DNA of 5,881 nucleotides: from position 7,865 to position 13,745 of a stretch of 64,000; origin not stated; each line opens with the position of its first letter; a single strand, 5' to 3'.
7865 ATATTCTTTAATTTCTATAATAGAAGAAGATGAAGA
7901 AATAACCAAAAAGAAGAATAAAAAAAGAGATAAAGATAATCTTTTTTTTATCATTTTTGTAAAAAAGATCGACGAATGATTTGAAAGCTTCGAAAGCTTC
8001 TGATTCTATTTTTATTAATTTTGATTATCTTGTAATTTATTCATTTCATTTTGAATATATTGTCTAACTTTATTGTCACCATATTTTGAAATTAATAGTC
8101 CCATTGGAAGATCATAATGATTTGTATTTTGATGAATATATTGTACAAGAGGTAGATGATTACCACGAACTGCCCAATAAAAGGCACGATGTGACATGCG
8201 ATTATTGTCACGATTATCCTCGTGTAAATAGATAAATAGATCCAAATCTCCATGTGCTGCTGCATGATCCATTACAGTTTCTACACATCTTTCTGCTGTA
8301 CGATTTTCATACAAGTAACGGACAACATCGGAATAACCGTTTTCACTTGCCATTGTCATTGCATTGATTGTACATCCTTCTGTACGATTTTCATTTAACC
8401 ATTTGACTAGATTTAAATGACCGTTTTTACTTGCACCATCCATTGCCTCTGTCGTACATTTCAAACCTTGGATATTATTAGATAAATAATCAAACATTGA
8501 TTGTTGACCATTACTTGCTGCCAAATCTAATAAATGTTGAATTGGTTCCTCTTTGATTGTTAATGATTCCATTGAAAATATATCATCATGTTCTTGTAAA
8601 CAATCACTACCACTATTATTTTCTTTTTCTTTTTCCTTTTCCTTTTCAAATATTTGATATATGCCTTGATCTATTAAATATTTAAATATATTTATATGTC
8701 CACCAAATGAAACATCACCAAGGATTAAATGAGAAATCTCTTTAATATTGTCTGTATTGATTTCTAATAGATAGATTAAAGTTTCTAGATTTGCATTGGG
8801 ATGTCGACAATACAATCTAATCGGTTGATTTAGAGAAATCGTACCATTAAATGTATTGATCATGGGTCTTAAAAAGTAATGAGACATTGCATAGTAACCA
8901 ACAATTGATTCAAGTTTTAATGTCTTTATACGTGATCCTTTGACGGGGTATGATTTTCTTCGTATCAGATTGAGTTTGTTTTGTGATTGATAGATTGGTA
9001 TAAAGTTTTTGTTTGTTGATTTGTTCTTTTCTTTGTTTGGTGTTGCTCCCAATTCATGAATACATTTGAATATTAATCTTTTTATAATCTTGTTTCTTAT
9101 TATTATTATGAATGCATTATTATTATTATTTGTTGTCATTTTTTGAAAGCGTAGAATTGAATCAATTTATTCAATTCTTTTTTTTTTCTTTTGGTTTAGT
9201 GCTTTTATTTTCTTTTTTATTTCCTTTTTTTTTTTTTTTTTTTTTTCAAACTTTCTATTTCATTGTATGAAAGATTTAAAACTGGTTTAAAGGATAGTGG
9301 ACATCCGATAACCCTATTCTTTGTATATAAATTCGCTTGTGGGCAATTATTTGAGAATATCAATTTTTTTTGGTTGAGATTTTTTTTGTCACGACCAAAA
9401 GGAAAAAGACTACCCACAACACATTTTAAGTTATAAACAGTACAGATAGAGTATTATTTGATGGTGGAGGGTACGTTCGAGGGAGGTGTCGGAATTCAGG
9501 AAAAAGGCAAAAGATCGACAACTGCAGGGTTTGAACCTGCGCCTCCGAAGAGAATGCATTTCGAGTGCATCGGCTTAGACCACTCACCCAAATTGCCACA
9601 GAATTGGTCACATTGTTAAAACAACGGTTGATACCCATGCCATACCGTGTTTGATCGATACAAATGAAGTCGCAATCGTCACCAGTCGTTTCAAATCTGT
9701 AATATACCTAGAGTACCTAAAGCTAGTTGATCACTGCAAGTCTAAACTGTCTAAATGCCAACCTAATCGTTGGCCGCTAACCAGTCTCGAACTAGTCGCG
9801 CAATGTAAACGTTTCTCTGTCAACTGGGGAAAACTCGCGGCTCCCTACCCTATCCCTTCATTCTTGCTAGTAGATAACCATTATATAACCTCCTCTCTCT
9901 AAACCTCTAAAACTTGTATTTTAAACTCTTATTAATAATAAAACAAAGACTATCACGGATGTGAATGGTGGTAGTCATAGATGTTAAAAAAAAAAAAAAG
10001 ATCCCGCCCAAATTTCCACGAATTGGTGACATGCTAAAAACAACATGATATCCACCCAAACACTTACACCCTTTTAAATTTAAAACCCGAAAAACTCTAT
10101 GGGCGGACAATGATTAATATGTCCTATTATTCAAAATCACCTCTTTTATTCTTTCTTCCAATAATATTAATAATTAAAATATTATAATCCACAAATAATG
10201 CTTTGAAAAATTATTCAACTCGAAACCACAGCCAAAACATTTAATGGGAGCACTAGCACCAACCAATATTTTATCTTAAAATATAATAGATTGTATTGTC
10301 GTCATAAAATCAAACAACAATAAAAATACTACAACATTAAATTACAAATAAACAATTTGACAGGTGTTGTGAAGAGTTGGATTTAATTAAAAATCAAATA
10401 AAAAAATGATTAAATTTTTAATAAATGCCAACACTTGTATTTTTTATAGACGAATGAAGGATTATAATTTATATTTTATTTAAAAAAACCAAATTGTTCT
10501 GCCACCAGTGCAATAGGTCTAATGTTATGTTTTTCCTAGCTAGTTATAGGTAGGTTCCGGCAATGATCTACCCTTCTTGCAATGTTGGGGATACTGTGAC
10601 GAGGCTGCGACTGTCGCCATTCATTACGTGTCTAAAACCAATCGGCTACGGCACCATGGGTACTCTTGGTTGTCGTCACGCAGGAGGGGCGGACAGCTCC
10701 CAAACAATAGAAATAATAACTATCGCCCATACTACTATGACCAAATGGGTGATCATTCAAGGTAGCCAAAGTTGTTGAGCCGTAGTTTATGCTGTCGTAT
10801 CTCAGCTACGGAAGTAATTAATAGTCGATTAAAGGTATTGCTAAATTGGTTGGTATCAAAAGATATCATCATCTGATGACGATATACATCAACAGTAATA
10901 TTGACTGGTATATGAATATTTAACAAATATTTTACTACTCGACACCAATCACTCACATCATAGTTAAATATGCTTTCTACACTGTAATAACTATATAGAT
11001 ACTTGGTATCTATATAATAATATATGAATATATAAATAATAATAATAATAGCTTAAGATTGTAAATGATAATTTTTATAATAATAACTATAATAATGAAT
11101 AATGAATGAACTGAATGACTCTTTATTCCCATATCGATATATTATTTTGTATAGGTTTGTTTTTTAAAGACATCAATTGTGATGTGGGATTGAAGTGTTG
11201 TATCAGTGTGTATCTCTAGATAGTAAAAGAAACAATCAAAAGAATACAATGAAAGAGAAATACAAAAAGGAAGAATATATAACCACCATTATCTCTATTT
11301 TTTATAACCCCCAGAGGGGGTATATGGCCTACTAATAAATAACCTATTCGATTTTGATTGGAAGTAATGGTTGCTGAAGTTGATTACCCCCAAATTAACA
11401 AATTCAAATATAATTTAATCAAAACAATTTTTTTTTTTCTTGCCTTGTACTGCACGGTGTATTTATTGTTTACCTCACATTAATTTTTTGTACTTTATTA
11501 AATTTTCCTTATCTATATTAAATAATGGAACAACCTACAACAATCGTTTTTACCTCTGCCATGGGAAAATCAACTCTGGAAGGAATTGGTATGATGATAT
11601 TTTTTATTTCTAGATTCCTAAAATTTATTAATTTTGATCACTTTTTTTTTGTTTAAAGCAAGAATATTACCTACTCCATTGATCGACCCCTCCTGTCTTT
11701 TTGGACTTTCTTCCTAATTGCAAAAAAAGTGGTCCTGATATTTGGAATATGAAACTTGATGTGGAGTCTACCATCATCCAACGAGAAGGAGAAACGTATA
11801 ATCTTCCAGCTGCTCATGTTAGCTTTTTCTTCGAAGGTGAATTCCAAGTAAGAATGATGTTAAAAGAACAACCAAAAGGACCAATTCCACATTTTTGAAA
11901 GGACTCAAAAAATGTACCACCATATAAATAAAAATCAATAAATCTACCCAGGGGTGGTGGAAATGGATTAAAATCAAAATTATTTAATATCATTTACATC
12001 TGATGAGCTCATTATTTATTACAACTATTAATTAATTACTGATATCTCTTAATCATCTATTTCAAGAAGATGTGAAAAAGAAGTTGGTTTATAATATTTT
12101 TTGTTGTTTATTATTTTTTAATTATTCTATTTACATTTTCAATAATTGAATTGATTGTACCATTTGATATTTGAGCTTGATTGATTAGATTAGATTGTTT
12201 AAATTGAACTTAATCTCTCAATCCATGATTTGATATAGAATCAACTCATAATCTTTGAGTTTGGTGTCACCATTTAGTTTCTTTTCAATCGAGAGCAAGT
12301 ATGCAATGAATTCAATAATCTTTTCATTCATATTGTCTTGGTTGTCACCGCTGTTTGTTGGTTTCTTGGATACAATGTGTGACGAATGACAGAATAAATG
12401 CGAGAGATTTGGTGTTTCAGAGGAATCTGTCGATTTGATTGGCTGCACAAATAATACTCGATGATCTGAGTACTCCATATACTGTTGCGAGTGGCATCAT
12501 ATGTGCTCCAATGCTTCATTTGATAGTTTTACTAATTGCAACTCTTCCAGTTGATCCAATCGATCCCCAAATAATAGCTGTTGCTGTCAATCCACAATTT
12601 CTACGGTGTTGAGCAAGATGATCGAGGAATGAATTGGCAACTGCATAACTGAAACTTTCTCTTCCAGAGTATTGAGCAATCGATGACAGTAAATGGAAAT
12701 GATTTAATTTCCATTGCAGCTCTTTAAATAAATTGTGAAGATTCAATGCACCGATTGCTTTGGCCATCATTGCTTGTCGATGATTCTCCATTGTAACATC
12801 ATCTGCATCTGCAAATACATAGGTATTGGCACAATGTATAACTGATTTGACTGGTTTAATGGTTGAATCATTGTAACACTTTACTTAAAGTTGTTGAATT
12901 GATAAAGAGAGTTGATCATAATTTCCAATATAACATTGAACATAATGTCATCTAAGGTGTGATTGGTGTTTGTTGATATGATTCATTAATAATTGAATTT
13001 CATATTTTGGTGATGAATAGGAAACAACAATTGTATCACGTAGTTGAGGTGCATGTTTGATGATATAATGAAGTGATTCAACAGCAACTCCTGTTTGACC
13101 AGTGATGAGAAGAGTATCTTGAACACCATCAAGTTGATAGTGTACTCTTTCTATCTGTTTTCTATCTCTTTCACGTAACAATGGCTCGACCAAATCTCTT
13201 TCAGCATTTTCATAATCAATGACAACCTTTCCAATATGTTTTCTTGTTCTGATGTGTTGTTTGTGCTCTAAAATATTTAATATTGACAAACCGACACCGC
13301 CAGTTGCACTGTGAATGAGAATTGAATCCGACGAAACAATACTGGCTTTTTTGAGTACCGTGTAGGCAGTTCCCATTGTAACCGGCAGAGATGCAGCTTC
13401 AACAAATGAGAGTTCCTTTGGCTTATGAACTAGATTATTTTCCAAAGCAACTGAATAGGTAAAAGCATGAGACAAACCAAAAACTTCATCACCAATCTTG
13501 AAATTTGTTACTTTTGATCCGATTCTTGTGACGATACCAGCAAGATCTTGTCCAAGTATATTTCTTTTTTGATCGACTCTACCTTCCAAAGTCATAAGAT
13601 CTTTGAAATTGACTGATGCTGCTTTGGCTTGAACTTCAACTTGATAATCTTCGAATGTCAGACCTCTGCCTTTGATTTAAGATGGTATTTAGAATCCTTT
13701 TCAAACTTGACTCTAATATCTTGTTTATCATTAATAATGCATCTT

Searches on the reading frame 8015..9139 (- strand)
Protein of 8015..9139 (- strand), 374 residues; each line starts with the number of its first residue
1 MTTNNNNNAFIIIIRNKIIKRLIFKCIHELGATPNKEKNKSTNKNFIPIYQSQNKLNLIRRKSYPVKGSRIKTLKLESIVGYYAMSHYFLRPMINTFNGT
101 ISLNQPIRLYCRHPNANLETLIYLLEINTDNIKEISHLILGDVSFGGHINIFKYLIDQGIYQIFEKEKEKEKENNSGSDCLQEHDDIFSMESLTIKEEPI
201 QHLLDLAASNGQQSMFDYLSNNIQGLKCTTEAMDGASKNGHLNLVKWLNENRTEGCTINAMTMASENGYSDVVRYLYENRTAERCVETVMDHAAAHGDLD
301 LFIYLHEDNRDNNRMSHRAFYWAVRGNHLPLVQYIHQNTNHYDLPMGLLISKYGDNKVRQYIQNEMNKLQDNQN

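Call 19: search_protein_families(library=pfam, proteins=[window:8015-9139:-], max_evalue=0.001)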
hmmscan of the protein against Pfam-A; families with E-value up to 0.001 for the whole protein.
window:8015-9139:- (374 aa): 6 families
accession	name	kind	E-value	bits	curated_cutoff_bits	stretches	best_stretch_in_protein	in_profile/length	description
PF13637.12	Ank_4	-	1.4e-12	48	22.7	1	262-306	2-50/50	Ankyrin repeats (many copies)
PF12796.13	Ank_2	-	3e-12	47.4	27.3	2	205-279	2-82/90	Ankyrin repeats (3 copies)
PF13857.12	Ank_5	-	1.2e-10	41.9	27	1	251-293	10-56/56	Ankyrin repeats (many copies)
PF13606.12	Ank_3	-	1.1e-07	31.9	22.3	0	319-340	5-24/30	Ankyrin repeat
PF00023.36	Ank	-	8.2e-06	26.3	21.1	0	262-279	7-24/33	Ankyrin repeat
PF16468.10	DUF5049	-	0.00028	21.2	28.7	0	261-281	27-47/57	Domain of unknown function (DUF5049)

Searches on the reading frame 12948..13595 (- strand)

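Call 20: search_protein_families(library=pfam, proteins=[window:12948-13595:-], max_evalue=0.001)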
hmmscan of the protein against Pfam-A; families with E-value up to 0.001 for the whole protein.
window:12948-13595:- (215 aa): 1 family
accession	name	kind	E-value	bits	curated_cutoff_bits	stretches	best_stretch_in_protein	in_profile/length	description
PF08240.17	ADH_N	-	2.2e-05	25.1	23.5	1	12-39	34-61/104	Alcohol dehydrogenase GroES-like domain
